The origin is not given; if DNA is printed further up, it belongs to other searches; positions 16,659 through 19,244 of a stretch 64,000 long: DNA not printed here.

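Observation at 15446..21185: hypA-B-F-C-D operon without hypE or hydrogenase structural genes, headed by a decayed maturation protease and a chimeric signal-peptide ORF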

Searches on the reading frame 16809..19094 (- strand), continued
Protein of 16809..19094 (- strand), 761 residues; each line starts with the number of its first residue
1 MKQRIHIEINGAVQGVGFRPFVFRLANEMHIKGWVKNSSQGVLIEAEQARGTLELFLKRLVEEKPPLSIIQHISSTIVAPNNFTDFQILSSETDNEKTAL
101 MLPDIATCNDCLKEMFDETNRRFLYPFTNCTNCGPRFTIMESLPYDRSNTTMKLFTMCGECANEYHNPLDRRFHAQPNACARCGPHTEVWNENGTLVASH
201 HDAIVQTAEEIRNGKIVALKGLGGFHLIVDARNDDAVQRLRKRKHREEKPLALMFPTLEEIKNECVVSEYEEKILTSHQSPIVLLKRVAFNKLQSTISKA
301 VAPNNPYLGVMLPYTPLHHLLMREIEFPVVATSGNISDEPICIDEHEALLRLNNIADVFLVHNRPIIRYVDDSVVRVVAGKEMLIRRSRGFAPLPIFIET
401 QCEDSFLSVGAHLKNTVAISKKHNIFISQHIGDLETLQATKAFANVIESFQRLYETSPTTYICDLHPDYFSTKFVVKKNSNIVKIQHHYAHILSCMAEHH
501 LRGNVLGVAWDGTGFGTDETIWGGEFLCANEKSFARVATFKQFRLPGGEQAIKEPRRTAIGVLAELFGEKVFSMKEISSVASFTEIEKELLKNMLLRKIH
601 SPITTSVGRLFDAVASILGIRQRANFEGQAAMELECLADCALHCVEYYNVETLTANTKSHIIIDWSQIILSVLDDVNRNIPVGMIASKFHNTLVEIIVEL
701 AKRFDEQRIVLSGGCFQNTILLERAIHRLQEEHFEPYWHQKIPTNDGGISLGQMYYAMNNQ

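Call 19: find_encoding_contigs(protein=P0001, flank=3000, max_places=8)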
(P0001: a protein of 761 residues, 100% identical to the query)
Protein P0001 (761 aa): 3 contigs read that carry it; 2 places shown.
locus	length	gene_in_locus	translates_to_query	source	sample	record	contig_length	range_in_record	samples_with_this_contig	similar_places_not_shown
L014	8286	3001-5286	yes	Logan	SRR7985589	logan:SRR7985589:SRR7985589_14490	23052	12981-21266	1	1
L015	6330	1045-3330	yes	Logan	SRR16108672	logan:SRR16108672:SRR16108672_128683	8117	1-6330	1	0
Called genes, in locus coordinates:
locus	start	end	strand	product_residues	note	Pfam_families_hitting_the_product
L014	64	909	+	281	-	PF00378:ECH_1, PF16113:ECH_2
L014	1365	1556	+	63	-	-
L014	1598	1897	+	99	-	-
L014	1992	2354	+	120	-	PF01155:HypA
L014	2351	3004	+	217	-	PF02492:cobW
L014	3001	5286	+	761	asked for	PF00708:Acylphosphatase, PF07503:zf-HYPF, PF01300:Sua5_yciO_yrdC, PF17788:HypF_C, PF22521:HypF_C_2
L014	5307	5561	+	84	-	PF01455:HupF_HypC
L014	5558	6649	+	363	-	PF01924:HypD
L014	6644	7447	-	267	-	PF03848:TehB (faint), PF13489:Methyltransf_23 (weak), PF08241:Methyltransf_11, PF08242:Methyltransf_12, PF13649:Methyltransf_25, PF13847:Methyltransf_31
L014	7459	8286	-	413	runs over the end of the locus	PF12801:Fer4_5, PF00037:Fer4 (faint), PF13484:Fer4_16 (faint), PF12801:Fer4_5, PF13187:Fer4_9 (faint), PF13237:Fer4_10, PF13746:Fer4_18 (weak), PF14697:Fer4_21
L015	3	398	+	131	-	?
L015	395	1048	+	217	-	PF02492:cobW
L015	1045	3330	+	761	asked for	PF00708:Acylphosphatase, PF07503:zf-HYPF, PF01300:Sua5_yciO_yrdC, PF17788:HypF_C, PF22521:HypF_C_2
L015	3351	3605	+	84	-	PF01455:HupF_HypC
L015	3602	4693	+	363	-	PF01924:HypD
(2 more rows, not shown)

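Call 20: find_homologous_proteins(query=L005:6756-8219:+, max_evalue=1e-20)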
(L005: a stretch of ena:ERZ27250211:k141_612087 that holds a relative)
Query L005:6756-8219:+ (487 aa): 8000 proteins with E <= 1e-20 among 8000 candidates; the best 120 are listed.
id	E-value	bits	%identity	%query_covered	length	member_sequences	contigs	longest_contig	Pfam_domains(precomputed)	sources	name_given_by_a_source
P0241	0.0e+0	1110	100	100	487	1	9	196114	PF00374.25,PF27537.1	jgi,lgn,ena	jgi:F420-non-reducing hydrogenase large subunit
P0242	5.0e-281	951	83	99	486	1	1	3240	PF00374.25,PF27537.1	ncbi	-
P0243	1.6e-280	949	83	99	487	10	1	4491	PF00374.25,PF27537.1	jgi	jgi:F420-non-reducing hydrogenase large subunit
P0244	8.2e-280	947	83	99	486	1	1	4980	PF00374.25,PF27537.1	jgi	jgi:F420-non-reducing hydrogenase large subunit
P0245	1.5e-278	942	82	100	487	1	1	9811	PF00374.25,PF27537.1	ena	-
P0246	1.9e-277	939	81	100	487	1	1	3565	PF00374.25,PF27537.1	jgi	jgi:F420-non-reducing hydrogenase large subunit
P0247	3.1e-277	938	82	99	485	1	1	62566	PF00374.25,PF27537.1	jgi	jgi:F420-non-reducing hydrogenase large subunit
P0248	4.8e-277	937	81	100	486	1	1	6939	PF00374.25,PF27537.1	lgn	-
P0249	6.1e-277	937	81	100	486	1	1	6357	PF00374.25,PF27537.1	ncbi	-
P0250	6.7e-277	937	82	100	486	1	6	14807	PF00374.25,PF27537.1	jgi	jgi:F420-non-reducing hydrogenase large subunit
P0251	2.0e-276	935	83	98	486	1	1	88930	PF00374.25,PF27537.1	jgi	jgi:F420-non-reducing hydrogenase large subunit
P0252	2.8e-276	935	81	100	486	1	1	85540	PF00374.25,PF27537.1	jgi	jgi:F420-non-reducing hydrogenase large subunit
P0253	6.6e-276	934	80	100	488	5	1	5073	PF00374.25,PF27537.1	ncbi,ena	-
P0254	2.1e-275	932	81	100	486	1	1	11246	PF00374.25,PF27537.1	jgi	jgi:F420-non-reducing hydrogenase large subunit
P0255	2.9e-275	932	81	100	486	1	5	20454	PF00374.25,PF27537.1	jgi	jgi:F420-non-reducing hydrogenase large subunit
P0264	7.0e-273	924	79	100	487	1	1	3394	PF00374.25,PF27537.1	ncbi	-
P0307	9.8e-260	880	77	100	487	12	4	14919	PF00374.25,PF27537.1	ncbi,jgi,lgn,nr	ncbi:MAG: Ni/Fe hydrogenase subunit alpha [Ignavibacteria bacterium]|nr:Ni/Fe hydrogenase subunit al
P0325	5.6e-258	875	79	97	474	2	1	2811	PF00374.25,PF27537.1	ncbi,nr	ncbi:MAG: Ni/Fe hydrogenase subunit alpha, partial [Ignavibacteria bacterium]|nr:Ni/Fe hydrogenase s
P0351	2.9e-256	869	86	90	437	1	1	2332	PF00374.25,PF27537.1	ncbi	ncbi:MAG: Ni/Fe hydrogenase subunit alpha, partial [Bacteroidota bacterium]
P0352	3.0e-256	869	75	100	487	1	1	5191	PF00374.25,PF27537.1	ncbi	-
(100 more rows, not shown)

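Call 21: list_cluster_members(proteins=[P0001, P0125, P0307, P0325, P0242, P0249, P0264, P0253, P0351, P0352])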
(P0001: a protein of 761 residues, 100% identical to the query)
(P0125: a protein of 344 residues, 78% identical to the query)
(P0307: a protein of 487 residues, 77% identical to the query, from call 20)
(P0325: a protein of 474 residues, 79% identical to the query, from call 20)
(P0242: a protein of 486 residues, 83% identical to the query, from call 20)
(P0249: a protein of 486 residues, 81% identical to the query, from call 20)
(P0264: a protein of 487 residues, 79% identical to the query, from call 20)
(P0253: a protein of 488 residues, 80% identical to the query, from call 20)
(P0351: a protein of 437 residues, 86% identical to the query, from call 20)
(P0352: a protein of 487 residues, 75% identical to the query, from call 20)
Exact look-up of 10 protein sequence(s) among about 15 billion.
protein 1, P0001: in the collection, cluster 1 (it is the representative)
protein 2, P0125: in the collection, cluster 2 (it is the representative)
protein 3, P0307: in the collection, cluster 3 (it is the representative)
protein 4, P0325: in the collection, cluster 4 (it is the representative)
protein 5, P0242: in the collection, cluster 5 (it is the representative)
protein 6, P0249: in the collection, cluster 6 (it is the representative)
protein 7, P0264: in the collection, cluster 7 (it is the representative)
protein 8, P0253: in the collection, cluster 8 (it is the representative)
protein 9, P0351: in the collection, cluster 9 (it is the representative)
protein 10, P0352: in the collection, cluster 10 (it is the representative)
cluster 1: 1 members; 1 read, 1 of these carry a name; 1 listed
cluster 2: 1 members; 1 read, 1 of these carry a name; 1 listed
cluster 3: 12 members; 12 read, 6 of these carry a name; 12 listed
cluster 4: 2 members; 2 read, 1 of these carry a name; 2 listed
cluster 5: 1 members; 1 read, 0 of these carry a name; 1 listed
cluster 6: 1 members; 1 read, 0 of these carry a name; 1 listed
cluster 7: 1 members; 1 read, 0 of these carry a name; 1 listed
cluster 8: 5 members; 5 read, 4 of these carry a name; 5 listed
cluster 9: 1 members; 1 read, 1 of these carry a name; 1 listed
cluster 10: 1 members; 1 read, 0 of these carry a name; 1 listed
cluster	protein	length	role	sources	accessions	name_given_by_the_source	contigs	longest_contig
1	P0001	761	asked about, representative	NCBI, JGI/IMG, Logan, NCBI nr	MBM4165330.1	MAG: carbamoyltransferase HypF [Ignavibacteria bacterium] | carbamoyltransferase HypF [Ignavibacteria bacterium]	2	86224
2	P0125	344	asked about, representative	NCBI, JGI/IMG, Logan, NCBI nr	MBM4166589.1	MAG: hydrogenase expression/formation protein HypE [Ignavibacteria bacterium] | hydrogenase expression/formation protein HypE [Ignavibacteria bacterium]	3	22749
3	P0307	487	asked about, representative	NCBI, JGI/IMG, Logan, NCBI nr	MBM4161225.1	MAG: Ni/Fe hydrogenase subunit alpha [Ignavibacteria bacterium] | Ni/Fe hydrogenase subunit alpha [Ignavibacteria bacterium]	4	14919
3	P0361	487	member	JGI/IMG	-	F420-non-reducing hydrogenase large subunit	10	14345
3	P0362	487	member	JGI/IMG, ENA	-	F420-non-reducing hydrogenase large subunit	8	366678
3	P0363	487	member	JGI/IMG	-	F420-non-reducing hydrogenase large subunit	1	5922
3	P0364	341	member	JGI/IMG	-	F420-non-reducing hydrogenase large subunit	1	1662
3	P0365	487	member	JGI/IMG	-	F420-non-reducing hydrogenase large subunit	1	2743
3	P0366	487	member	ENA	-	-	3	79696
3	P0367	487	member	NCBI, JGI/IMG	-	-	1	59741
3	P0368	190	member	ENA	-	-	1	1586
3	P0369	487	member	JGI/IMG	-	-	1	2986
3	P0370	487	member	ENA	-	-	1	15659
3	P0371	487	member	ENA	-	-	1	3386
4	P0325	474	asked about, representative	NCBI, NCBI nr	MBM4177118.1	MAG: Ni/Fe hydrogenase subunit alpha, partial [Ignavibacteria bacterium] | Ni/Fe hydrogenase subunit alpha [Ignavibacteria bacterium]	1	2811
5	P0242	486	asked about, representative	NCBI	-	-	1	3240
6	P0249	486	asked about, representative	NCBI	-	-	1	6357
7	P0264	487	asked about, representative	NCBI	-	-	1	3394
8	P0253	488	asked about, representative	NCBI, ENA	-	-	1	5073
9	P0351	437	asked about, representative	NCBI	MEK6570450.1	MAG: Ni/Fe hydrogenase subunit alpha, partial [Bacteroidota bacterium]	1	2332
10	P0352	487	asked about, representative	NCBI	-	-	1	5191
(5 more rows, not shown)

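Call 23: find_related_loci(query=A1, collection=genome_contigs, flank=10000)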
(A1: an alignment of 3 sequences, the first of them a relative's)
Query A1 (761 aa) in genome_contigs; peptide patterns used: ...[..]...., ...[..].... (x = any residue, [..] = any of these).
99 stretches matched a pattern; 59 encode a relative of the query (tblastn E <= 1e-3); 59 distinct loci.
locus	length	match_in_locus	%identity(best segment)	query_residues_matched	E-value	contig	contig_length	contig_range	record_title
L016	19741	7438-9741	67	3-760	0e+0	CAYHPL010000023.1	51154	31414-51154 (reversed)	MAG TPA_asm: uncultured Chitinophagales bacterium isolate ERP119705_co15_15 genome assembly, contig: NODE_418_length_511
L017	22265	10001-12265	59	4-757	0e+0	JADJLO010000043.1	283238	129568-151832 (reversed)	MAG: Acidobacteria bacterium isolate EsbW_18-Q3-R4-48_BAT3C.194 tig01102232-10-2818950, whole genome shotgun sequence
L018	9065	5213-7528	58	4-757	0e+0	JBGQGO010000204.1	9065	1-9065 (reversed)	MAG: Blastocatellia bacterium isolate OBJ2_061818_090_26 k141_2379472_length_9065_cov_23.7395, whole genome shotgun sequ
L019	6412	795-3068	57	4-761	0e+0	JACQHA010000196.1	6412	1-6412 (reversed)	MAG: Deinococcus sp. isolate NC_groundwater_1087_Ag_S2p5_63_37 S_2p5_S6_coassembly_k141_2240800, whole genome shotgun se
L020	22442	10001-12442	56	2-760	0e+0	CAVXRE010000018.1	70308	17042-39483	MAG: uncultured Verrucomicrobiae bacterium isolate MFD01223.bin.1.112 genome assembly, contig: contig_7557, whole genome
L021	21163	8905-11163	58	4-757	0e+0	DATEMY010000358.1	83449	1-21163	MAG TPA_asm: Blastocatellia bacterium isolate SMAG_U8955 k141_722653, whole genome shotgun sequence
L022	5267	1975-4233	56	3-761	0e+0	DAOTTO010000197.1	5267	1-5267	MAG TPA_asm: Anaerolineae bacterium isolate F11_13 k119_2572854, whole genome shotgun sequence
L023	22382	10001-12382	54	4-761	0e+0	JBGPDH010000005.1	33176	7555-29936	MAG: Verrucomicrobiia bacterium isolate OBJ_0618_050_29 k141_313579_length_33176_cov_18.6522, whole genome shotgun seque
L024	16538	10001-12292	55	3-760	0e+0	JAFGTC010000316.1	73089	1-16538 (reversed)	MAG: Candidatus Omnitrophota bacterium isolate Zod_Metabat.949 k87_15073211, whole genome shotgun sequence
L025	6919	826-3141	56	2-757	0e+0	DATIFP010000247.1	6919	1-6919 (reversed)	MAG TPA_asm: Blastocatellia bacterium isolate SMAG_U16398 k141_1529619, whole genome shotgun sequence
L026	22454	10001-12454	54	4-761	0e+0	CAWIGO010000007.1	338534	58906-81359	MAG: uncultured Verrucomicrobiae bacterium isolate MFD03726.bin.1.231 genome assembly, contig: contig_25356, whole genom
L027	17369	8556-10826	55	4-760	0e+0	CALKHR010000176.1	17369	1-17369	MAG TPA_asm: uncultured Roseiflexaceae bacterium isolate SRR5251193_bin.39_CONCOCT_v1.1_MAG genome assembly, contig: ERZ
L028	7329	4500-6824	55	4-759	0e+0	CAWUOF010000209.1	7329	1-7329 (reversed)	MAG: uncultured bacterium isolate SRR1522964_concoct_30_1705335406 genome assembly, contig: ERZ11849542.2227, whole geno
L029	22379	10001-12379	53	4-758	0e+0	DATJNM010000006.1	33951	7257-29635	MAG TPA_asm: Candidatus Sulfopaludibacter sp. isolate SMAG_U14861 k141_2411569, whole genome shotgun sequence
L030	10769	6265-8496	55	3-757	0e+0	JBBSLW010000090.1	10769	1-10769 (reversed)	MAG: Chthoniobacterales bacterium isolate LS5_sbin.12 LS5_sbin.12_K_40558_L_10769_cov_24.1016, whole genome shotgun sequ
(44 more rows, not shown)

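Call 24: find_encoding_contigs(protein=P0126, flank=10000, max_places=2)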
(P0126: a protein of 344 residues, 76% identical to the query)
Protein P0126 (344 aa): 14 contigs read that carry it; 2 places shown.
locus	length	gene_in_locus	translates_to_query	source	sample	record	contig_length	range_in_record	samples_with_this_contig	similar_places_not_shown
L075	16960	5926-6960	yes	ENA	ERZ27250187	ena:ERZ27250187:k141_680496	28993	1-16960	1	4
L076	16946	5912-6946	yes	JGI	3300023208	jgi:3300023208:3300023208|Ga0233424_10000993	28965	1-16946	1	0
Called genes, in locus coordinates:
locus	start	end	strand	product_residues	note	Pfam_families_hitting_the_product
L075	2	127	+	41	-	?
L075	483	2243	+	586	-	PF13435:Cytochrome_C554 (faint), PF18962:Por_Secre_tail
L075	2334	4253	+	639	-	PF14870:PSII_BNR (faint), PF15902:Sortilin-Vps10 (weak), PF02012:BNR (faint), PF17210:SdrD_B, PF22544:HYDIN_VesB_CFA65-like_Ig, PF18962:Por_Secre_tail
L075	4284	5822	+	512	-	PF03951:Gln-synt_N, PF00120:Gln-synt_C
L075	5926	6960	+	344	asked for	PF00586:AIRS, PF02769:AIRS_C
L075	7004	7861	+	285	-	PF01569:PAP2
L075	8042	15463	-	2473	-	PF14349:SprA_N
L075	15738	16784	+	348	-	PF05496:RuvB_N, PF14532:Sigma54_activ_2 (weak), PF20720:nSTAND3 (weak), PF13173:AAA_14 (weak), PF00004:AAA, PF07728:AAA_5, PF17864:AAA_lid_4, PF05491:WHD_RuvB, +1 more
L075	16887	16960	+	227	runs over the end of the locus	-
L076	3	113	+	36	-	?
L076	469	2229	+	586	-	PF13435:Cytochrome_C554 (faint), PF18962:Por_Secre_tail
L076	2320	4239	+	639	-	PF14870:PSII_BNR (faint), PF15902:Sortilin-Vps10 (weak), PF02012:BNR (faint), PF17210:SdrD_B, PF22544:HYDIN_VesB_CFA65-like_Ig, PF18962:Por_Secre_tail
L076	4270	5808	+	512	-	PF03951:Gln-synt_N, PF00120:Gln-synt_C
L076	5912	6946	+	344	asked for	PF00586:AIRS, PF02769:AIRS_C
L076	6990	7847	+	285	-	PF01569:PAP2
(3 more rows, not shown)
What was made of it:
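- The hypE-PAP2-SprA-RuvB context is conserved in the relative (call 24).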

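Call 25: find_encoding_contigs(protein=P0241, flank=10000, max_places=2)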
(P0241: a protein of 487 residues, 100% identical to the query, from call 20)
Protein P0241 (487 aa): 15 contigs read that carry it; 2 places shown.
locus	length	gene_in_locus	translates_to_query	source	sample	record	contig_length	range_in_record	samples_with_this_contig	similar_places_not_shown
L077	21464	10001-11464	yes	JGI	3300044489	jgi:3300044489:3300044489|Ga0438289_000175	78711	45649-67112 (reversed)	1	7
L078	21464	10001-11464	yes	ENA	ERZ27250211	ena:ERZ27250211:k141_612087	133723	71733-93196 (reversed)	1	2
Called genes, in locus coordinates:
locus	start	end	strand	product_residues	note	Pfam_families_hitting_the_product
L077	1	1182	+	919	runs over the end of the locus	PF15902:Sortilin-Vps10 (faint), PF25852:DUF6242_C, PF18962:Por_Secre_tail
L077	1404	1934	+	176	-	PF02915:Rubrerythrin, PF09537:DUF2383 (faint)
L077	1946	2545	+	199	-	PF17179:Fer4_22 (faint), PF13534:Fer4_17, PF13183:Fer4_8, PF13237:Fer4_10 (faint), PF12838:Fer4_7 (weak), PF13187:Fer4_9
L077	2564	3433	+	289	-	PF02754:CCG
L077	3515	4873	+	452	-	PF00285:Citrate_synt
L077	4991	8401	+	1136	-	PF00890:FAD_binding_2 (weak), PF07992:Pyr_redox_2 (weak), PF12831:FAD_oxidored, PF13450:NAD_binding_8 (weak), PF14691:Fer4_20, PF07992:Pyr_redox_2, PF13450:NAD_binding_8, PF13237:Fer4_10, +15 more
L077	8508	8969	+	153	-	PF02662:FlpD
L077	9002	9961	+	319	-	PF01058:Oxidored_q6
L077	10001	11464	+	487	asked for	PF27537:HoxH, PF00374:NiFeSe_Hases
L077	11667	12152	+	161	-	PF01750:HycI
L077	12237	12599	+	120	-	PF01155:HypA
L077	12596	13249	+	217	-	PF02492:cobW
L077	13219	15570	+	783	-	PF00708:Acylphosphatase, PF07503:zf-HYPF, PF01300:Sua5_yciO_yrdC, PF17788:HypF_C, PF22521:HypF_C_2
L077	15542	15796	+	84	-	PF01455:HupF_HypC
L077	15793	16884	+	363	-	PF01924:HypD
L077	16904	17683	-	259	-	PF08241:Methyltransf_11, PF08242:Methyltransf_12, PF13489:Methyltransf_23 (weak), PF13649:Methyltransf_25, PF13847:Methyltransf_31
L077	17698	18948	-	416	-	PF12801:Fer4_5, PF00037:Fer4 (faint), PF12801:Fer4_5, PF13237:Fer4_10, PF14697:Fer4_21 (weak), PF13187:Fer4_9 (weak)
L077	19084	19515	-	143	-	PF02082:Rrf2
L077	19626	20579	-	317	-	PF00696:AA_kinase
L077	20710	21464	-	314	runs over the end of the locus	PF02729:OTCace_N, PF00185:OTCace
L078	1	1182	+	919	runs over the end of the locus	PF15902:Sortilin-Vps10 (faint), PF25852:DUF6242_C, PF18962:Por_Secre_tail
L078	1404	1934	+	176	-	PF02915:Rubrerythrin, PF09537:DUF2383 (faint)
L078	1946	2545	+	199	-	PF17179:Fer4_22 (faint), PF13534:Fer4_17, PF13183:Fer4_8, PF13237:Fer4_10 (faint), PF12838:Fer4_7 (weak), PF13187:Fer4_9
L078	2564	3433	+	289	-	PF02754:CCG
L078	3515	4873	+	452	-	PF00285:Citrate_synt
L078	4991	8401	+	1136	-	PF00890:FAD_binding_2 (weak), PF07992:Pyr_redox_2 (weak), PF12831:FAD_oxidored, PF13450:NAD_binding_8 (weak), PF14691:Fer4_20, PF07992:Pyr_redox_2, PF13450:NAD_binding_8, PF13237:Fer4_10, +15 more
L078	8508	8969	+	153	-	PF02662:FlpD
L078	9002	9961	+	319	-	PF01058:Oxidored_q6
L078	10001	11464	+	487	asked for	PF27537:HoxH, PF00374:NiFeSe_Hases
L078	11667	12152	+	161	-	PF01750:HycI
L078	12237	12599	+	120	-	PF01155:HypA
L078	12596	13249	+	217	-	PF02492:cobW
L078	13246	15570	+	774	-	PF00708:Acylphosphatase, PF07503:zf-HYPF, PF01300:Sua5_yciO_yrdC, PF17788:HypF_C, PF22521:HypF_C_2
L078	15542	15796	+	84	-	PF01455:HupF_HypC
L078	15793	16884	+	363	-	PF01924:HypD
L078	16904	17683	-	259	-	PF08241:Methyltransf_11, PF08242:Methyltransf_12, PF13489:Methyltransf_23 (weak), PF13649:Methyltransf_25, PF13847:Methyltransf_31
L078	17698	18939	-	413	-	PF12801:Fer4_5, PF00037:Fer4 (faint), PF12801:Fer4_5, PF13237:Fer4_10, PF14697:Fer4_21 (weak), PF13187:Fer4_9 (weak)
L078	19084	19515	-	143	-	PF02082:Rrf2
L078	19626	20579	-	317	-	PF00696:AA_kinase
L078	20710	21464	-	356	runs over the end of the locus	PF02729:OTCace_N, PF00185:OTCace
